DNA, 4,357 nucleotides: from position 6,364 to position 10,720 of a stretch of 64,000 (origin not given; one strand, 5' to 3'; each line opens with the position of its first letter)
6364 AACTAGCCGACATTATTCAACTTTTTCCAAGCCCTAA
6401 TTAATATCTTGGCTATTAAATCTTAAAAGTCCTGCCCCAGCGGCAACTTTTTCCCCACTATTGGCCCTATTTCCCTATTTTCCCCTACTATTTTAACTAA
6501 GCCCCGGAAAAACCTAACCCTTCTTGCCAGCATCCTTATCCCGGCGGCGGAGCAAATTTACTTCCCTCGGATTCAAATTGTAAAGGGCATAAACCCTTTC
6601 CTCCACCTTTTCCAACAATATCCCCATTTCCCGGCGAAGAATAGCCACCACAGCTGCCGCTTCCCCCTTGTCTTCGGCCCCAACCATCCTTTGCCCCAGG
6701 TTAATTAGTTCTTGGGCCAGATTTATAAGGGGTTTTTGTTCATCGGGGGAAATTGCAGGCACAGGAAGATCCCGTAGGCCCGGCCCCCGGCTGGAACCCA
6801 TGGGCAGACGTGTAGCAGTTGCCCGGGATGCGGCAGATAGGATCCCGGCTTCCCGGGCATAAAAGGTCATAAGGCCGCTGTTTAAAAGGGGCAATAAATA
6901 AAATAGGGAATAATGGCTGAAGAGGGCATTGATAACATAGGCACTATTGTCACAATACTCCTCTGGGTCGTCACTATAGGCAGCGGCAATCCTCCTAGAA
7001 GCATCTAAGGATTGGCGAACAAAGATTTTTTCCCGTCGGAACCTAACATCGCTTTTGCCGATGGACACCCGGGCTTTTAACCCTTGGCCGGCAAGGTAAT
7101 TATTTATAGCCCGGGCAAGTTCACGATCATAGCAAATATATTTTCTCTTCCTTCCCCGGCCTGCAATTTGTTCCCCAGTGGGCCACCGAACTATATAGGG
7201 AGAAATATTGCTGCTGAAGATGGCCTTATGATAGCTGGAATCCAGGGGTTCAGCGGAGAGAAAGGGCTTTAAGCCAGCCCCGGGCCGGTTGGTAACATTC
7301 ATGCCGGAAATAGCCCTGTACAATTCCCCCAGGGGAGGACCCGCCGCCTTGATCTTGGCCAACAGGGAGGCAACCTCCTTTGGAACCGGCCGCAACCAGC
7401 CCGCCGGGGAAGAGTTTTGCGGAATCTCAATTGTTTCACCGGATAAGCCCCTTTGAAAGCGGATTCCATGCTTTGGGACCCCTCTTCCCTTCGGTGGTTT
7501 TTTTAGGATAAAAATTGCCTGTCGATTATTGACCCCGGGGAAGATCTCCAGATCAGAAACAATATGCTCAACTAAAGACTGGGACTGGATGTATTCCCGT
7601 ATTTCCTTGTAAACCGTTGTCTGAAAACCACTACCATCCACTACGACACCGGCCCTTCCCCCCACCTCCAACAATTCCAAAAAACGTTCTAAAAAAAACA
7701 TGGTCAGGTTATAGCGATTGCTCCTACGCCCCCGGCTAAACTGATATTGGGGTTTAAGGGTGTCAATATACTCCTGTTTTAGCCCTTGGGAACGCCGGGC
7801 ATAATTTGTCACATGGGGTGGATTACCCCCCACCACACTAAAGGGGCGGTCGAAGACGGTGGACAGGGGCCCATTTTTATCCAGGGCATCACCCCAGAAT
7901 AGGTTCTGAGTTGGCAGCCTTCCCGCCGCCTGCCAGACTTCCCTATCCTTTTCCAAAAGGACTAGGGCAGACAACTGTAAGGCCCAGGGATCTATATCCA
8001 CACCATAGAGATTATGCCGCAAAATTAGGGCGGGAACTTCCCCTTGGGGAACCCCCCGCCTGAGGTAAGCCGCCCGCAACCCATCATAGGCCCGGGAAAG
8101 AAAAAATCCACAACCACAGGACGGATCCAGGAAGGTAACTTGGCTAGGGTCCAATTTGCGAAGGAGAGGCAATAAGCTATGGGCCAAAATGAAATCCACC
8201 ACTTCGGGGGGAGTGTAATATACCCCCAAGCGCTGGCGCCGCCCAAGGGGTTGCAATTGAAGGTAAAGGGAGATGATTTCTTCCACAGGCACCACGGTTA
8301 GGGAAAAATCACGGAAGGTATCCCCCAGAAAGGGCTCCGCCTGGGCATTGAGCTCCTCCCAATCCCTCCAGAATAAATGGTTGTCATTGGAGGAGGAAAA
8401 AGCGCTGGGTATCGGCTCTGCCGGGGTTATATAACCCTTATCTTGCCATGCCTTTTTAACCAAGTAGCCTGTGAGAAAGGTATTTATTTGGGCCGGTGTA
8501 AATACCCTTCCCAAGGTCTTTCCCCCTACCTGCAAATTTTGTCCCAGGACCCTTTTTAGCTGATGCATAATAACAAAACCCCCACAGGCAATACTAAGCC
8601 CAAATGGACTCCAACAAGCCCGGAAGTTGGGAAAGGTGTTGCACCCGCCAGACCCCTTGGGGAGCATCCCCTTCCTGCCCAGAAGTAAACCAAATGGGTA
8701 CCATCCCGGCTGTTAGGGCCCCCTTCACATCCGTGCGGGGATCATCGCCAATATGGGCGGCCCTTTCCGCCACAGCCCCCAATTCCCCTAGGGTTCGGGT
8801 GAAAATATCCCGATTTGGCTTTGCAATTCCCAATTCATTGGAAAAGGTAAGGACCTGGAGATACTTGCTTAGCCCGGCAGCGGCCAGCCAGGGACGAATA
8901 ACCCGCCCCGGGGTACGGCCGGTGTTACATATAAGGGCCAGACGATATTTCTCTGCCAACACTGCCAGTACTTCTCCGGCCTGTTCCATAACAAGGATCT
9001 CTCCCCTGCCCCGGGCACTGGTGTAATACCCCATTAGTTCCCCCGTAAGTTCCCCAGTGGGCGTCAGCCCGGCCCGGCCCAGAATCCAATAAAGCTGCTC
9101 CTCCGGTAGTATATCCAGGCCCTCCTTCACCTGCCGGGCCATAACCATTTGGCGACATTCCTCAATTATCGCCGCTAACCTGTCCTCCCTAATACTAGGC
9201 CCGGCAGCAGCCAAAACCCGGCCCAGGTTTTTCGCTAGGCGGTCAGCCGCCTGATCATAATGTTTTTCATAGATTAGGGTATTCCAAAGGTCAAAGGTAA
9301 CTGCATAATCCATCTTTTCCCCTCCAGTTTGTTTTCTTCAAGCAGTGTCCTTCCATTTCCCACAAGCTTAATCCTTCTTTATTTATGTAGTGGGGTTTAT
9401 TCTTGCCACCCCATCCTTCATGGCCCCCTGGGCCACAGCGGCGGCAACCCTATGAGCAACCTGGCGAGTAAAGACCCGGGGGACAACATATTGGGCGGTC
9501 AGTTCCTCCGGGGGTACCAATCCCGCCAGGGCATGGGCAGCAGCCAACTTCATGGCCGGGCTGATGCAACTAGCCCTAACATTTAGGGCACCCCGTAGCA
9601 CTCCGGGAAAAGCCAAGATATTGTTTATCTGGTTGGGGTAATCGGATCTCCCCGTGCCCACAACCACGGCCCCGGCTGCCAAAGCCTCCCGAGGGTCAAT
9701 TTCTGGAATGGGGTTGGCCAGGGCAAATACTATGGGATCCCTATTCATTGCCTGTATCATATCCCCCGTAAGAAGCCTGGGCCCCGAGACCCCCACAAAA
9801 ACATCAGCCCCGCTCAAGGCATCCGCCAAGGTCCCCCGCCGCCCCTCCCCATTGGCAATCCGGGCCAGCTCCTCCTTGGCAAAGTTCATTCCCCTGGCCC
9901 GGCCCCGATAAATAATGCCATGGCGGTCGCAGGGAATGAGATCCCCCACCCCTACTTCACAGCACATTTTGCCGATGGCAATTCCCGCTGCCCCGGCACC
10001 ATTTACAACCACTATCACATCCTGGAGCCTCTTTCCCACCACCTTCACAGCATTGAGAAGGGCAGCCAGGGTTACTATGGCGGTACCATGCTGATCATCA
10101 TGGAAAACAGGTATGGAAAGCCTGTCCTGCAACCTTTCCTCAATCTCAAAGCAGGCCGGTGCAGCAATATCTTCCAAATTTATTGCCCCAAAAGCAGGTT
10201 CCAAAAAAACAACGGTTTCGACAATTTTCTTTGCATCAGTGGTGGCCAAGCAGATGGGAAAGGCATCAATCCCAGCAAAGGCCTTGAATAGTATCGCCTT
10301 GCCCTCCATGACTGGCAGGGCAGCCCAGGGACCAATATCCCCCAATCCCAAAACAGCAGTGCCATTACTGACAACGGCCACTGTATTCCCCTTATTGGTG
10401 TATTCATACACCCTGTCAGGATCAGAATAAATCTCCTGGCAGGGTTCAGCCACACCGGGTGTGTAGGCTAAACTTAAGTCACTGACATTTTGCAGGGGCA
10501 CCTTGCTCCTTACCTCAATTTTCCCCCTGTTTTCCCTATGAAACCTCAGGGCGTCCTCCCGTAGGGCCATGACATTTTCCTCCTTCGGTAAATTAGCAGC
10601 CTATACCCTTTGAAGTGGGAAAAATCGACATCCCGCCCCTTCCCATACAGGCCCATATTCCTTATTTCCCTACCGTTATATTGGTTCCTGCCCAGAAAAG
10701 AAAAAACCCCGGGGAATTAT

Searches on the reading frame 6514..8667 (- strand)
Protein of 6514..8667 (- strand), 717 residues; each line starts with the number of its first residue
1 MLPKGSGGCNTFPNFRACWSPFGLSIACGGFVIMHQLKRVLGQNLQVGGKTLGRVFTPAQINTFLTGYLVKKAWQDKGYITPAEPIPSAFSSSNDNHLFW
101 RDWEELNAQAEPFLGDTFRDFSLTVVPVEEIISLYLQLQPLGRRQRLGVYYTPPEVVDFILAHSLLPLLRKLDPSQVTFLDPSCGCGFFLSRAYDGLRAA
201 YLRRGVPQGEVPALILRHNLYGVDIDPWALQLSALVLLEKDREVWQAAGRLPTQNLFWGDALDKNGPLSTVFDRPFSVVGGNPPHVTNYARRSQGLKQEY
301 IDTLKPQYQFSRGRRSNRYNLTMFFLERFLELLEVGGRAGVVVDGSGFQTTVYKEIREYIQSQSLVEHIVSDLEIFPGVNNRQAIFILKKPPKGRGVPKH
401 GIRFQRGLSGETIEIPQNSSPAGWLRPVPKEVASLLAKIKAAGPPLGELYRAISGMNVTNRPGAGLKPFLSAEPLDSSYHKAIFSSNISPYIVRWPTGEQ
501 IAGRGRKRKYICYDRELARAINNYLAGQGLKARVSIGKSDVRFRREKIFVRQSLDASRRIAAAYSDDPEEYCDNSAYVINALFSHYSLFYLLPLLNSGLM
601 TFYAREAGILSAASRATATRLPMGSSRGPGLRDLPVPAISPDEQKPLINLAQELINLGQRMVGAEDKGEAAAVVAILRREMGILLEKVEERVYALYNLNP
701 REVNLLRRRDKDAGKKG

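Call 8: search_protein_families(library=pfam, proteins=[window:6514-8667:-], max_evalue=0.01)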
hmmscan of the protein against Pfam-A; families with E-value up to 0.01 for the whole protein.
window:6514-8667:- (717 aa): 4 families
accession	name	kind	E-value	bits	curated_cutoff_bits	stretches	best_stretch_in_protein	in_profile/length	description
PF02384.22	N6_Mtase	-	1.5e-15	57.8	20.4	1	146-391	24-233/311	N-6 DNA Methylase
PF07669.17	Eco57I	-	1e-09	39.2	25.3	1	218-370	1-163/171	Eco57I restriction-modification methylase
PF12950.13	TaqI_C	-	6.7e-09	36.5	26.5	1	536-606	30-96/118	TaqI-like C-terminal specificity domain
PF20473.4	MmeI_Mtase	-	4e-05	23.4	27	1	167-238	13-83/259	MmeI, DNA-methyltransferase domain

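Call 78: search_protein_families(library=padloc, proteins=[window:6514-8667:-], max_evalue=0.001)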
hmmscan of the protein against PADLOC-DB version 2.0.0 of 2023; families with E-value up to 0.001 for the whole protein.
window:6514-8667:- (717 aa): 49 families (the best 25 are shown)
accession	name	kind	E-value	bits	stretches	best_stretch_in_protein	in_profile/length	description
PDLC03335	MTase_II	-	2.4e-23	80.7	1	128-390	60-304/607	Type II methyltransferase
PDLC02521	PglX|PglXI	-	3e-20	69.8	1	170-244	302-376/1174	PglX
PDLC02525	PglX|PglXI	-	1.6e-18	64.7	1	169-243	277-351/607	PglX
PDLC03600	REase_MTase_IIG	-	6.9e-18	62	1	171-243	296-368/1205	Type IIG restriction enzyme-methyltransferase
PDLC03348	MTase_II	-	9.5e-18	62.1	1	134-396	207-459/727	Type II methyltransferase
PDLC02641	DrmMI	-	1.1e-15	54.6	1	171-255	298-383/1161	DrmMI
PDLC03338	MTase_II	-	1.7e-15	54.8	1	91-461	74-426/604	Type II methyltransferase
PDLC03604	REase_MTase_IIG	-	5.8e-14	49.1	1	215-390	446-647/1011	Type IIG restriction enzyme-methyltransferase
PDLC02529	PglX|PglXI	-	5.9e-14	48.7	1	144-235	196-288/1189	PglX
PDLC03630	REase_MTase_IIG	-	8.7e-14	48.3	2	133-230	356-459/1100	Type IIG restriction enzyme-methyltransferase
PDLC04134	mad2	-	1.5e-13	48.4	1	129-393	252-448/492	mads_2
PDLC02527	PglX|PglXI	-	2.3e-13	46.8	1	196-248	346-398/1332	PglX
PDLC02518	PglX|PglXI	-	2.2e-12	43.5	1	173-243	305-376/1412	PglX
PDLC03021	MTase_I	-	9.3e-12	42.5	1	138-371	154-356/491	Type I methyltransferase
PDLC03311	MTase_II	-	1.2e-11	42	1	272-392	98-210/464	Type II methyltransferase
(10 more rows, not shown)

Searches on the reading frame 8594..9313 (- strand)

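Call 8: search_protein_families(library=pfam, proteins=[window:8594-9313:-], max_evalue=0.01)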
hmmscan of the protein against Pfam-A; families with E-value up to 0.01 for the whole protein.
window:8594-9313:- (239 aa): 3 families
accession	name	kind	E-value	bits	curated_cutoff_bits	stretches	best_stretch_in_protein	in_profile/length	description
PF00702.32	Hydrolase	-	3.9e-14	53.9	26.4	1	4-203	3-191/191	haloacid dehalogenase-like hydrolase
PF13242.12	Hydrolase_like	-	6.1e-10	39.3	22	1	164-216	3-55/75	HAD-hyrolase-like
PF13419.12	HAD_2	-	4e-09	37.3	23.8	1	93-207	65-176/178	Haloacid dehalogenase-like hydrolase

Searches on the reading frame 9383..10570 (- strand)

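Call 8: search_protein_families(library=pfam, proteins=[window:9383-10570:-], max_evalue=0.01)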
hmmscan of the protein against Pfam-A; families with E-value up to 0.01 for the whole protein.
window:9383-10570:- (395 aa): 2 families
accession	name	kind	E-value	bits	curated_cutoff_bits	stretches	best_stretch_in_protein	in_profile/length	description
PF00390.24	malic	-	4.9e-31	108.4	23.1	2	16-112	2-120/182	Malic enzyme, N-terminal domain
PF03949.21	Malic_M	-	2.5e-24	86.4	23.5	1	162-383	3-257/258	Malic enzyme, NAD binding domain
